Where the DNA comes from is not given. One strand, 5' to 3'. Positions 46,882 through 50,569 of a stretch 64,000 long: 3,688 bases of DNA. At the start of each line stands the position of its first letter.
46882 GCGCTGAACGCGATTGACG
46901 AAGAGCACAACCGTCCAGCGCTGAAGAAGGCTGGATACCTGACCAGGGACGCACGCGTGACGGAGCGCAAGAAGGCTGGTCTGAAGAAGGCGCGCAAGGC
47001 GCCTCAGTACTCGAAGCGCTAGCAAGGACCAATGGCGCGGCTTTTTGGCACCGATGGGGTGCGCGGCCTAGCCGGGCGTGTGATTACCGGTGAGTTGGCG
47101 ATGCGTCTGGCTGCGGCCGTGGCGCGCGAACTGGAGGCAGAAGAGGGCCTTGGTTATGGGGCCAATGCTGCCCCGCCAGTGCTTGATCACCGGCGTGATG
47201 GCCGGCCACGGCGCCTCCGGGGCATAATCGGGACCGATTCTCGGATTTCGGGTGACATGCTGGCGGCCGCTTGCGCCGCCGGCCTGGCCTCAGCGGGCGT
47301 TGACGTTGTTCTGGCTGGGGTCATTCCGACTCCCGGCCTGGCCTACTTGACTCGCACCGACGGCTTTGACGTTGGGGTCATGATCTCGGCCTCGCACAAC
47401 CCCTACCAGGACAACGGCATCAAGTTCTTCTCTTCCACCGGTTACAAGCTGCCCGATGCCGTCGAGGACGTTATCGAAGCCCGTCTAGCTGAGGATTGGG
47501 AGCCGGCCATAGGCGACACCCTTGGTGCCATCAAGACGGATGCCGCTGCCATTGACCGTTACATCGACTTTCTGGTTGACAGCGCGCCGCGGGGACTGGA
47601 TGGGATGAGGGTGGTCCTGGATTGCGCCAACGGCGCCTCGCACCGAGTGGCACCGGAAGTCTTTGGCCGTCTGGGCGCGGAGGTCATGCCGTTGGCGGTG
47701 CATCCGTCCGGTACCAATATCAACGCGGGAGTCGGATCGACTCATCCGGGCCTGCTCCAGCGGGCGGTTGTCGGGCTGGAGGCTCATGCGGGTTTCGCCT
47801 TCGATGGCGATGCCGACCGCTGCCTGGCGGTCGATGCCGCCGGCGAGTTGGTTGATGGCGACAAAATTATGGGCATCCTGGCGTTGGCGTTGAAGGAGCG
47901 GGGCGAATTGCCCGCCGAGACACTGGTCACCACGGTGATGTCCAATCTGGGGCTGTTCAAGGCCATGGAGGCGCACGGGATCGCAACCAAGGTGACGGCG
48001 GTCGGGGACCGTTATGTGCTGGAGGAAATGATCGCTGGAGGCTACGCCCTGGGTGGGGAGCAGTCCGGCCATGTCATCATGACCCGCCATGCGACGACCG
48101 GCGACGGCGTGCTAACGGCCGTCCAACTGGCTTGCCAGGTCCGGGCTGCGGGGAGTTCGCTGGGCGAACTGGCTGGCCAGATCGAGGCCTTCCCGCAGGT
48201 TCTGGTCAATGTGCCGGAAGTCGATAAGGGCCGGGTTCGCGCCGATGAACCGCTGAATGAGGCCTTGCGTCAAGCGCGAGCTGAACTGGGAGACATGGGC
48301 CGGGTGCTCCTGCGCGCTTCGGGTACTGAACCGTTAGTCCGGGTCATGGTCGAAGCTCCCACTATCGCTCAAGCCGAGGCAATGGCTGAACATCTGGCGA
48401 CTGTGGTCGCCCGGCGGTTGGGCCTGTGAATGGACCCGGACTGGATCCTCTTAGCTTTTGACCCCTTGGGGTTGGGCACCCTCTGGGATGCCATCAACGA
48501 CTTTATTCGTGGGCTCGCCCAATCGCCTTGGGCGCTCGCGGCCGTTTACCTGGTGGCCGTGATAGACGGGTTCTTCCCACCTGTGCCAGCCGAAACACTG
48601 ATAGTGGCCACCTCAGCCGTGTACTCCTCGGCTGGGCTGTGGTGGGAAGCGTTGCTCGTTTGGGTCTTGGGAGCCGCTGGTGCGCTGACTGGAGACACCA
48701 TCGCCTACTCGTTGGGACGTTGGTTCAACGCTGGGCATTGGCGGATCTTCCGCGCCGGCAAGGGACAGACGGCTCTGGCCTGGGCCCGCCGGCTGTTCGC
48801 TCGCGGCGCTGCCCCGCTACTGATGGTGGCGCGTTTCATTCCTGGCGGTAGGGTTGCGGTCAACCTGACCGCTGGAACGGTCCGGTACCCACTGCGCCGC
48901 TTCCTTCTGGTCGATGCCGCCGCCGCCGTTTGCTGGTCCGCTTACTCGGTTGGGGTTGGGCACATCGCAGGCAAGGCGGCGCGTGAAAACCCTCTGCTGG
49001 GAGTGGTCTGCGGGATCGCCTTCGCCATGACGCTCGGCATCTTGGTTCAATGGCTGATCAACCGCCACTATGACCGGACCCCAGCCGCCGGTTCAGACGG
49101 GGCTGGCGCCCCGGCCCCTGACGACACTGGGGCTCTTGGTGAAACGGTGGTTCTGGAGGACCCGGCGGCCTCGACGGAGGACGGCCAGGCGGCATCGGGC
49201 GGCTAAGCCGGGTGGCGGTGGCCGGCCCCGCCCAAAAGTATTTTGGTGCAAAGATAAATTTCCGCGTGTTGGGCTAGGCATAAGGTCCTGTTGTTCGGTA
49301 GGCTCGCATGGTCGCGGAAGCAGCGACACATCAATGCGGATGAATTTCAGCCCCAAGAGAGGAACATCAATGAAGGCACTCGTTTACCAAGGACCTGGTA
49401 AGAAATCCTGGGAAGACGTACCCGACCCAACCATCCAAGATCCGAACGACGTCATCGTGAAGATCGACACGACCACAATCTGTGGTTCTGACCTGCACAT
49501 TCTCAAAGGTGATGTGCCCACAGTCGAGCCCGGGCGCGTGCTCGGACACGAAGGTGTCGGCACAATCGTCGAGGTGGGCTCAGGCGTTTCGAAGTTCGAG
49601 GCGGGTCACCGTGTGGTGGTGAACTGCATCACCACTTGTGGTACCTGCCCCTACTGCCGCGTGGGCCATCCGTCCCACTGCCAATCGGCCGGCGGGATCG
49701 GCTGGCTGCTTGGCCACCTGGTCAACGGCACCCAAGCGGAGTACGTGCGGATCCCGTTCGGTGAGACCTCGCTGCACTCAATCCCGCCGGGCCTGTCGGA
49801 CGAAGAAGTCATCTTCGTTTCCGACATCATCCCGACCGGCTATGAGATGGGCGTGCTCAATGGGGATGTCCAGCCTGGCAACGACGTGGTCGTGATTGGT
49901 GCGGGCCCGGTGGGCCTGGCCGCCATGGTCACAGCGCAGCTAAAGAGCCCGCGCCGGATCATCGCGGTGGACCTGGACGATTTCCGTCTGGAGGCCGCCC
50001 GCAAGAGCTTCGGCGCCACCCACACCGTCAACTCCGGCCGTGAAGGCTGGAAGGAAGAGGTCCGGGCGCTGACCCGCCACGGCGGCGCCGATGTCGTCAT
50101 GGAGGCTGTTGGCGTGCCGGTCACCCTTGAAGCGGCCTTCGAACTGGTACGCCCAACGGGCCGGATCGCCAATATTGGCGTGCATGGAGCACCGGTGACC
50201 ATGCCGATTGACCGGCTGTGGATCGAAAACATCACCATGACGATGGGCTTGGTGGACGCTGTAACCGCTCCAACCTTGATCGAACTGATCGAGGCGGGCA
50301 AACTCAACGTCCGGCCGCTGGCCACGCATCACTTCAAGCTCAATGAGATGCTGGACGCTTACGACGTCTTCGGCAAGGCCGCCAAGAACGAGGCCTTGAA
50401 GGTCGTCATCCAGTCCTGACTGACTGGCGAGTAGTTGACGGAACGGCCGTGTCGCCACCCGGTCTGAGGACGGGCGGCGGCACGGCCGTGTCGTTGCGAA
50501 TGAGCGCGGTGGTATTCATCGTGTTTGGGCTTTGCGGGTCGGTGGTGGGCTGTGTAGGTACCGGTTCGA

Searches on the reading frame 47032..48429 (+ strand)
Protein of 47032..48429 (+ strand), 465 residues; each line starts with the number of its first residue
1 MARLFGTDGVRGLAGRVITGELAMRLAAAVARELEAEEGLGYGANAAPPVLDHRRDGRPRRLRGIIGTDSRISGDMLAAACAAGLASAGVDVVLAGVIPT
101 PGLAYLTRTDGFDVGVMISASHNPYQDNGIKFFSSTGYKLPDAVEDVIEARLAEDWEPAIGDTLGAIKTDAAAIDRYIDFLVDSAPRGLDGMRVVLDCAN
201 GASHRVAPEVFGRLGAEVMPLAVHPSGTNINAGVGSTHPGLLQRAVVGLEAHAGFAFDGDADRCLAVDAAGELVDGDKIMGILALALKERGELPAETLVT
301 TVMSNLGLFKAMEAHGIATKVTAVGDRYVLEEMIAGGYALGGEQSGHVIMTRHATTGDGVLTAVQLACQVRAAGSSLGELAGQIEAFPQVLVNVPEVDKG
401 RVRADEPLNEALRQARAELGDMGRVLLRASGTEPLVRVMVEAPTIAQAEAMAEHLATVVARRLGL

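Call 76: search_protein_families(library=pfam, proteins=[window:47032-48429:+], max_evalue=0.00001)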
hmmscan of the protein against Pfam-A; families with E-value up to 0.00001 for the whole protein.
window:47032-48429:+ (465 aa): 4 families
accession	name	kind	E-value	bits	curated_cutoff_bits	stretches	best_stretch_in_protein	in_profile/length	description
PF02878.22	PGM_PMM_I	-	1.3e-36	125.8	22.5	1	65-154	44-133/138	Phosphoglucomutase/phosphomannomutase, alpha/beta/alpha domain I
PF02880.22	PGM_PMM_III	-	3.7e-32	111.3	20.7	1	275-383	1-111/115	Phosphoglucomutase/phosphomannomutase, alpha/beta/alpha domain III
PF00408.26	PGM_PMM_IV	-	2.8e-16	59.7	23.1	1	391-456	1-66/68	Phosphoglucomutase/phosphomannomutase, C-terminal domain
PF02879.22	PGM_PMM_II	-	3.5e-13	50.4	29.3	1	176-271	2-103/103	Phosphoglucomutase/phosphomannomutase, alpha/beta/alpha domain II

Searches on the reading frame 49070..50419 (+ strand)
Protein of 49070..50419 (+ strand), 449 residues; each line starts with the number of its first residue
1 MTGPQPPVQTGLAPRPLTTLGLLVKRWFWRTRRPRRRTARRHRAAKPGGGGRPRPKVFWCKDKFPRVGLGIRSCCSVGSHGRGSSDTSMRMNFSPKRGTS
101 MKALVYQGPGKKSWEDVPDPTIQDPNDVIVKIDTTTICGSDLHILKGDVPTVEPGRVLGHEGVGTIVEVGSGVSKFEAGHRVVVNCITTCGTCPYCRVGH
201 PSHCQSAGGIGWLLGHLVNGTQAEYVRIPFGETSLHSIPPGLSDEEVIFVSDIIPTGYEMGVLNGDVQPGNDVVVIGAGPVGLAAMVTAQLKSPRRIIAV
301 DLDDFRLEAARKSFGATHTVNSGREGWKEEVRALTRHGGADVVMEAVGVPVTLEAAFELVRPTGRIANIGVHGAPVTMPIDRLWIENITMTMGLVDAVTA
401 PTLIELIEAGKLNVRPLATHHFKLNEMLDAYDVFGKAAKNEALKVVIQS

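Call 76: search_protein_families(library=pfam, proteins=[window:49070-50419:+], max_evalue=0.00001)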
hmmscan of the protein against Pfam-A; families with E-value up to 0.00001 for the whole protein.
window:49070-50419:+ (449 aa): 4 families
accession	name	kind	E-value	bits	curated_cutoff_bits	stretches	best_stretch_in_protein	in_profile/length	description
PF08240.17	ADH_N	-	2.4e-28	98.9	23.5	1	125-230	2-96/104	Alcohol dehydrogenase GroES-like domain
PF00107.32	ADH_zinc_N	-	8.7e-25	87.6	31.8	1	280-394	1-113/129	Zinc-binding dehydrogenase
PF13602.12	ADH_zinc_N_2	-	4.7e-09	37.7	27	1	314-432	1-121/134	Zinc-binding dehydrogenase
PF16912.11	Glu_dehyd_C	-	4.8e-06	26.6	34.9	1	272-433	33-200/211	Glucose dehydrogenase C-terminus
